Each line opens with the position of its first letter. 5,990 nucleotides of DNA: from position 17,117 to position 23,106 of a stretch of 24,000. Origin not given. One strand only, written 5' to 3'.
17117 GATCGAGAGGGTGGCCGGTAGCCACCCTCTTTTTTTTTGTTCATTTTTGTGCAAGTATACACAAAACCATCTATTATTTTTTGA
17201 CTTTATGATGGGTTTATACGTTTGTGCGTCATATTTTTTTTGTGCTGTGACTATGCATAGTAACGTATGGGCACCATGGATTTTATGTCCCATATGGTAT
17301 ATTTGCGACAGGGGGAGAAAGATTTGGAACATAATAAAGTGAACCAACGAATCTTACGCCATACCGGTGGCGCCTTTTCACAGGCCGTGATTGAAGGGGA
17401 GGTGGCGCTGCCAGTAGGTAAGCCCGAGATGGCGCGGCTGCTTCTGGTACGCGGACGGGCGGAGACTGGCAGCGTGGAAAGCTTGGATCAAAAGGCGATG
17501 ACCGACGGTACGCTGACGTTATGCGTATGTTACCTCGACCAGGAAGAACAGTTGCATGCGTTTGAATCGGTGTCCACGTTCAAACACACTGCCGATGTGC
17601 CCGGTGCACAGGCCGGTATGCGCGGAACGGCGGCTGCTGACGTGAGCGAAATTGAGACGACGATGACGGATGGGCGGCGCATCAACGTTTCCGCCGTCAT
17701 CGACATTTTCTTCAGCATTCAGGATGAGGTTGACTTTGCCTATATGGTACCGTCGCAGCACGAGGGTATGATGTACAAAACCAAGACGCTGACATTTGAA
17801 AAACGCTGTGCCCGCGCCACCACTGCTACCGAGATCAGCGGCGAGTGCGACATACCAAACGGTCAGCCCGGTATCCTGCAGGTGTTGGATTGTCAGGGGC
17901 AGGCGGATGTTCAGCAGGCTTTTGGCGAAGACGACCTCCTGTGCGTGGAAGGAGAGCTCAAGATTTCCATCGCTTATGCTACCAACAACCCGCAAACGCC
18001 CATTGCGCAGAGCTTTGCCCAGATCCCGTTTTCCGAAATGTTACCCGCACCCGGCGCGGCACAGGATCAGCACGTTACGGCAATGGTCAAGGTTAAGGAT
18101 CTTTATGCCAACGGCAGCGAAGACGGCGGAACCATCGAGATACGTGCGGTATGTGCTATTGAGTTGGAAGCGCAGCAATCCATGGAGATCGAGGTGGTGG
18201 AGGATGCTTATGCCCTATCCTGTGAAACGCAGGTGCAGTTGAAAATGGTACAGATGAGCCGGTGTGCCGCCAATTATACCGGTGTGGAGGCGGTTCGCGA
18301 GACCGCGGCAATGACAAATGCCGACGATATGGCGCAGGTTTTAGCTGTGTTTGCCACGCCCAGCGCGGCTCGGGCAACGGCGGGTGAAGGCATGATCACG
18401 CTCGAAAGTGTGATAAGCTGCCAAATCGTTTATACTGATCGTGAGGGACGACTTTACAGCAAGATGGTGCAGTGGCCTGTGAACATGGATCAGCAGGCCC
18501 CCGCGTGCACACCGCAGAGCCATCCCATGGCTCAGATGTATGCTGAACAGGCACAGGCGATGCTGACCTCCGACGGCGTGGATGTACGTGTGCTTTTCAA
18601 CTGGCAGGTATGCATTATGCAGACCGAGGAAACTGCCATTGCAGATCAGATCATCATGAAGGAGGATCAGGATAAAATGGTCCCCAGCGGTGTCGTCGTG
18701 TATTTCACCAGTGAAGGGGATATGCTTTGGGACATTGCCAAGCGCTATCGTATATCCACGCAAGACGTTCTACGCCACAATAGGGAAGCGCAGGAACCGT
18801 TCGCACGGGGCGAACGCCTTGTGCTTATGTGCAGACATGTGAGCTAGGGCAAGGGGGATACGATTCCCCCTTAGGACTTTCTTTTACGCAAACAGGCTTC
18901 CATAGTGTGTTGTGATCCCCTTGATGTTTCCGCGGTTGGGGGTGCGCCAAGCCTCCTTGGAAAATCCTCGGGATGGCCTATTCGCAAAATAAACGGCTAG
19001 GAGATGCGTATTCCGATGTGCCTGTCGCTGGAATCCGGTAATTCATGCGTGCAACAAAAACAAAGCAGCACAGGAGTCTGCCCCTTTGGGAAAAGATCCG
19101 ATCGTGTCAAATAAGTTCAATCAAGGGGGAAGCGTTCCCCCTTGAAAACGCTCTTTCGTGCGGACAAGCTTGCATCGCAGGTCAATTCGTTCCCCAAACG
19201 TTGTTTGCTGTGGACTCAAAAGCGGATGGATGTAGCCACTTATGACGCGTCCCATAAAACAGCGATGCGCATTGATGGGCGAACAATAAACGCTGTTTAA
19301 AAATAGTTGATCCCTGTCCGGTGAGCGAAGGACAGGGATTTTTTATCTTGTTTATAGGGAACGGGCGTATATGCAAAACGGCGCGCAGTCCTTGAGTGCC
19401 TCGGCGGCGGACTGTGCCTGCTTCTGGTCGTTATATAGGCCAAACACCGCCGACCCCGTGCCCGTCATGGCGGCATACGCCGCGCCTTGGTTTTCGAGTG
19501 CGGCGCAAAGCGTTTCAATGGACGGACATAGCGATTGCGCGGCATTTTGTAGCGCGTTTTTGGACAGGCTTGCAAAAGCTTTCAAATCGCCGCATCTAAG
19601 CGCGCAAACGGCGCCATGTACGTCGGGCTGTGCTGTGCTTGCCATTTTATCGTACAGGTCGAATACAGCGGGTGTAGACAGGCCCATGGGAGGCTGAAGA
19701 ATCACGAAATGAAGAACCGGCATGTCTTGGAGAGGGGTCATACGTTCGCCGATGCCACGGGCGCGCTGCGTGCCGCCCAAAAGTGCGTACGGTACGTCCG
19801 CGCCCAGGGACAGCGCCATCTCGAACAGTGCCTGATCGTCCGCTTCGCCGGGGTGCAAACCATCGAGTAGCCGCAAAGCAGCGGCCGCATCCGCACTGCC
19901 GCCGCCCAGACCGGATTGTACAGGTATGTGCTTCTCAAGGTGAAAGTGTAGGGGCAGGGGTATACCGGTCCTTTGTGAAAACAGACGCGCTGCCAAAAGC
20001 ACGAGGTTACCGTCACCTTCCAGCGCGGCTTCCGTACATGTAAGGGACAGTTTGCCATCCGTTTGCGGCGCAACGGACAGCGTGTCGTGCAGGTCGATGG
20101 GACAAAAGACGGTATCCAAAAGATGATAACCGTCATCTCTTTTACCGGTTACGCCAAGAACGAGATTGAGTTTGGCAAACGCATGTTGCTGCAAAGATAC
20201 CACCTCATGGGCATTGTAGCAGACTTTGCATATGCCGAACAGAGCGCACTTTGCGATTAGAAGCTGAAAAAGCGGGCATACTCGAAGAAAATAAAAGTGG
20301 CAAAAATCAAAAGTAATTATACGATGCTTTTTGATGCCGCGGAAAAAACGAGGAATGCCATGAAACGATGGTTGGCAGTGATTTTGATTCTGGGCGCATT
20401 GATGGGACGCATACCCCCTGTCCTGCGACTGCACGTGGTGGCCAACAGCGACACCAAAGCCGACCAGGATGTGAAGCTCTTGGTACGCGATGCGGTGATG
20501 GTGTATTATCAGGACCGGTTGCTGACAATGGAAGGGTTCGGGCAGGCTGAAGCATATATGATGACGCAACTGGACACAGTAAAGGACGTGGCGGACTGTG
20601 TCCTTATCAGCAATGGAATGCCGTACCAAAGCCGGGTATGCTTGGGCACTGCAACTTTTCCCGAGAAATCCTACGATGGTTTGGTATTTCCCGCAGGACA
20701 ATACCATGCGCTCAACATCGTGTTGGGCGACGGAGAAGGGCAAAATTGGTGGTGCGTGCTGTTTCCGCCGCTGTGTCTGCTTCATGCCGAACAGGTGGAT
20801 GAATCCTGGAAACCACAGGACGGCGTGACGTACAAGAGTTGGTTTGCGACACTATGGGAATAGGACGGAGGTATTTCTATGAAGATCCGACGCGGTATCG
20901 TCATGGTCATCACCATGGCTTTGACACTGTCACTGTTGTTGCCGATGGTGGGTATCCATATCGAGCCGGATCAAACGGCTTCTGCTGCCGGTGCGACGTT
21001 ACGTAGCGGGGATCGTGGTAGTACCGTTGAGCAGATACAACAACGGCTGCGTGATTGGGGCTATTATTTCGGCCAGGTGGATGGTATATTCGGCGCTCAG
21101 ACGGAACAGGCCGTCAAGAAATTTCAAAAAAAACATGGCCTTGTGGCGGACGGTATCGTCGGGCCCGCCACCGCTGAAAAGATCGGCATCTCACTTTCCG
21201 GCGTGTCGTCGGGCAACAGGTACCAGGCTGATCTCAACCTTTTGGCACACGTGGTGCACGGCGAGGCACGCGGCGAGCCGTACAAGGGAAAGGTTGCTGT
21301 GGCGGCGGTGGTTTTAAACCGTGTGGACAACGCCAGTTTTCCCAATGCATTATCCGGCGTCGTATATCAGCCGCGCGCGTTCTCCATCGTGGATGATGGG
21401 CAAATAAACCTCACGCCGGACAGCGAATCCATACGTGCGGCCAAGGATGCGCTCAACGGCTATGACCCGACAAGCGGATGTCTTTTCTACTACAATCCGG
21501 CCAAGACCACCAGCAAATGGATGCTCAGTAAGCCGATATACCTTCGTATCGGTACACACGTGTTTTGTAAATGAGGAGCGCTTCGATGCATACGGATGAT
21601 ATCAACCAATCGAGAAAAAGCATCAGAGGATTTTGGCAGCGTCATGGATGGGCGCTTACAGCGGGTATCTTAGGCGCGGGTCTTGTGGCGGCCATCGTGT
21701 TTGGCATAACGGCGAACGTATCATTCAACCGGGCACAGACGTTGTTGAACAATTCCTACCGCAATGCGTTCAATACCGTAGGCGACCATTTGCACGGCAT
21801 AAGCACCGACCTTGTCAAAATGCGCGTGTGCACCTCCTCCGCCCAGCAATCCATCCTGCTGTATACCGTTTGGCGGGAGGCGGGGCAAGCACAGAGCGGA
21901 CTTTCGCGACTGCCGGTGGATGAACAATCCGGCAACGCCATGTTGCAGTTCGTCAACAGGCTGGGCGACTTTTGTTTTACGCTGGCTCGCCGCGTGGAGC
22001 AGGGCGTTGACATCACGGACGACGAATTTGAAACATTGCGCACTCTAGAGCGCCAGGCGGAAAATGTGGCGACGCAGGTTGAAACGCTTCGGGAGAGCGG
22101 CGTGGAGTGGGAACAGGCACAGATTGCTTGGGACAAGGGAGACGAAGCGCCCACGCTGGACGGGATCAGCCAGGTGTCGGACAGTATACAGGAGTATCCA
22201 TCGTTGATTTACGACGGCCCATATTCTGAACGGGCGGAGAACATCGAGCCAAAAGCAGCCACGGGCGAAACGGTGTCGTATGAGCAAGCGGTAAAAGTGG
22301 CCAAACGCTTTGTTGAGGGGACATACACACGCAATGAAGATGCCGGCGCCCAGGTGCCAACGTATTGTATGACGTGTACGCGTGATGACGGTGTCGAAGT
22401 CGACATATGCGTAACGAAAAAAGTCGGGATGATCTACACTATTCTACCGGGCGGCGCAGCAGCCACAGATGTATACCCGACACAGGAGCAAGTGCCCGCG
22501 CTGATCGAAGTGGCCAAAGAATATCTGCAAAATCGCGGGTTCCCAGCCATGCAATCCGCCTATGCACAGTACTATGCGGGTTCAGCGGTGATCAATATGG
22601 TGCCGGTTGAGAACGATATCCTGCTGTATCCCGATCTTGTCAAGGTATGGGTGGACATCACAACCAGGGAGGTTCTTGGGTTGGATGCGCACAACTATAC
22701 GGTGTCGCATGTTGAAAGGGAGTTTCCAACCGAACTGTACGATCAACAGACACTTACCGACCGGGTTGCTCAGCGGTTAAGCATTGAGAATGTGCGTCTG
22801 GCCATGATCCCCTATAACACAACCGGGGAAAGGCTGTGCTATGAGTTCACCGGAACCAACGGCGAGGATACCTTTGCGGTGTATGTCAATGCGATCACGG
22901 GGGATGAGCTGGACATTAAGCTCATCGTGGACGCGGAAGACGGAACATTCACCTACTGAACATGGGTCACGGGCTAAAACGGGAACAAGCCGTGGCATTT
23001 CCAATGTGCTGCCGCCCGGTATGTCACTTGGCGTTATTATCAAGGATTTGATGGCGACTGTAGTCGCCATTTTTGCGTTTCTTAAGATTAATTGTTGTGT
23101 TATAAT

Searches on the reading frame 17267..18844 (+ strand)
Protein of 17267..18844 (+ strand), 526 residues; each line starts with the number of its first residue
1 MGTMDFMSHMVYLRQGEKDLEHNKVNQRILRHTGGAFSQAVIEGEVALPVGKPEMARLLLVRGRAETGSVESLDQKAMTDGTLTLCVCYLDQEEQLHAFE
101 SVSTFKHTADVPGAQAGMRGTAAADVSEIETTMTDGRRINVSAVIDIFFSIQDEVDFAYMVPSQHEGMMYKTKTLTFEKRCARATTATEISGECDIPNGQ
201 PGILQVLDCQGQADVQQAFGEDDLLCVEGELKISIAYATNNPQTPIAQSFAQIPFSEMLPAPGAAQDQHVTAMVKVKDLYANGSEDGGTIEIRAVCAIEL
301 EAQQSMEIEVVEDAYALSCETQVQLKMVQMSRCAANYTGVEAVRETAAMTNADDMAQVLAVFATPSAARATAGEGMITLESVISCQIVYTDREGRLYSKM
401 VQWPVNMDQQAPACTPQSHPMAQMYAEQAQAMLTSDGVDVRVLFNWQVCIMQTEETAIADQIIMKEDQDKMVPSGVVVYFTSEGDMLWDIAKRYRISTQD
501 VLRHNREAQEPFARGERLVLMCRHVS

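Call 49: search_protein_families(library=pfam, proteins=[window:17267-18844:+], max_evalue=0.00001)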
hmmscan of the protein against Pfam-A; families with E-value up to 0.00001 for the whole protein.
window:17267-18844:+ (526 aa): 1 family
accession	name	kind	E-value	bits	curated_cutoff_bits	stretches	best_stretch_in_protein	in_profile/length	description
PF12673.12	SipL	-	5.8e-25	87.8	23.6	2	203-281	2-75/78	SipL, SPOCS domain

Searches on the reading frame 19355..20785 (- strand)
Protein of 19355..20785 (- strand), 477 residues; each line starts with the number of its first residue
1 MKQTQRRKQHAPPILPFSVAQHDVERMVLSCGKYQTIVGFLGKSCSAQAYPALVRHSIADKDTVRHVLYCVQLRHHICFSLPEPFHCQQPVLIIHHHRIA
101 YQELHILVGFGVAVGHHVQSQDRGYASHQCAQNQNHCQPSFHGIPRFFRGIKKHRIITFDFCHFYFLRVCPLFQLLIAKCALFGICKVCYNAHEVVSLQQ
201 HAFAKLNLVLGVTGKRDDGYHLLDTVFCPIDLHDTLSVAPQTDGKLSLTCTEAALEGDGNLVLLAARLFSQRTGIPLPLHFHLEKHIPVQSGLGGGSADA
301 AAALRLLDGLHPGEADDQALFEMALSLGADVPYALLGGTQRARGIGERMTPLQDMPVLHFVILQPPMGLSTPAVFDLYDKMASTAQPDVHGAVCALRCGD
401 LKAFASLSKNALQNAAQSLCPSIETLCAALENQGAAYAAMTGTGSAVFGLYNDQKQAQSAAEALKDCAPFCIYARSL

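Call 49: search_protein_families(library=pfam, proteins=[window:19355-20785:-], max_evalue=0.00001)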
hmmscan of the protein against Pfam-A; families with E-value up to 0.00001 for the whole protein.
window:19355-20785:- (477 aa): 2 families
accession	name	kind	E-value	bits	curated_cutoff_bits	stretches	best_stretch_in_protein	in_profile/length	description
PF00288.32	GHMP_kinases_N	-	1.7e-14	54.2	22.3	1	260-338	1-87/87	GHMP kinases N terminal domain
PF08544.19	GHMP_kinases_C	-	2.9e-12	47.2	21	1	397-466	6-81/85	GHMP kinases C terminal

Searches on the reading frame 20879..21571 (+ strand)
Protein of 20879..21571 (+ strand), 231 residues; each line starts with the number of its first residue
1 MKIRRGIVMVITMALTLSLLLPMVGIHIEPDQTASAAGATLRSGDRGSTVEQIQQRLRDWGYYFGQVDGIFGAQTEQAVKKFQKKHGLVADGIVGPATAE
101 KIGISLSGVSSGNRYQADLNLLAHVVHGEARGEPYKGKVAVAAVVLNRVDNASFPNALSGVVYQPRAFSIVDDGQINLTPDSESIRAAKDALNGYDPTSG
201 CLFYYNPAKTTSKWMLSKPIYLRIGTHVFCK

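Call 50: search_protein_families(library=pfam, proteins=[window:20879-21571:+], max_evalue=0.00001)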
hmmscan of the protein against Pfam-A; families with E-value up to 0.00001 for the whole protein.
window:20879-21571:+ (231 aa): 2 families
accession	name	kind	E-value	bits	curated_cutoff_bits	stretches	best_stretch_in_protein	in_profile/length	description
PF07486.17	Hydrolase_2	-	3e-34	118.1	27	1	132-230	1-100/100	Cell Wall Hydrolase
PF01471.23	PG_binding_1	-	4.6e-22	78.4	23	1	46-101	1-56/57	Putative peptidoglycan binding domain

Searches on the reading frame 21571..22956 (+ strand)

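Call 50: search_protein_families(library=pfam, proteins=[window:21571-22956:+], max_evalue=0.00001)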
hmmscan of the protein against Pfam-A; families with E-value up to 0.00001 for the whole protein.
window:21571-22956:+ (462 aa): 3 families
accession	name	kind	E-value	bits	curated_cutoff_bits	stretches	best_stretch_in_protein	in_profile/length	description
PF14620.12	YPEB_PepSY1-2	-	1.6e-33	116.9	31.7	1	199-386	5-195/195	YpeB sporulation, PepSY1 and PepSY2 domains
PF20769.2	YPEB_N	-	1.1e-24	87.4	27.3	1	53-175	3-125/136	YpeB N-terminal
PF03413.25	PepSY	-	6.2e-09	36.5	24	0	412-449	24-59/60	Peptidase propeptide and YPEB domain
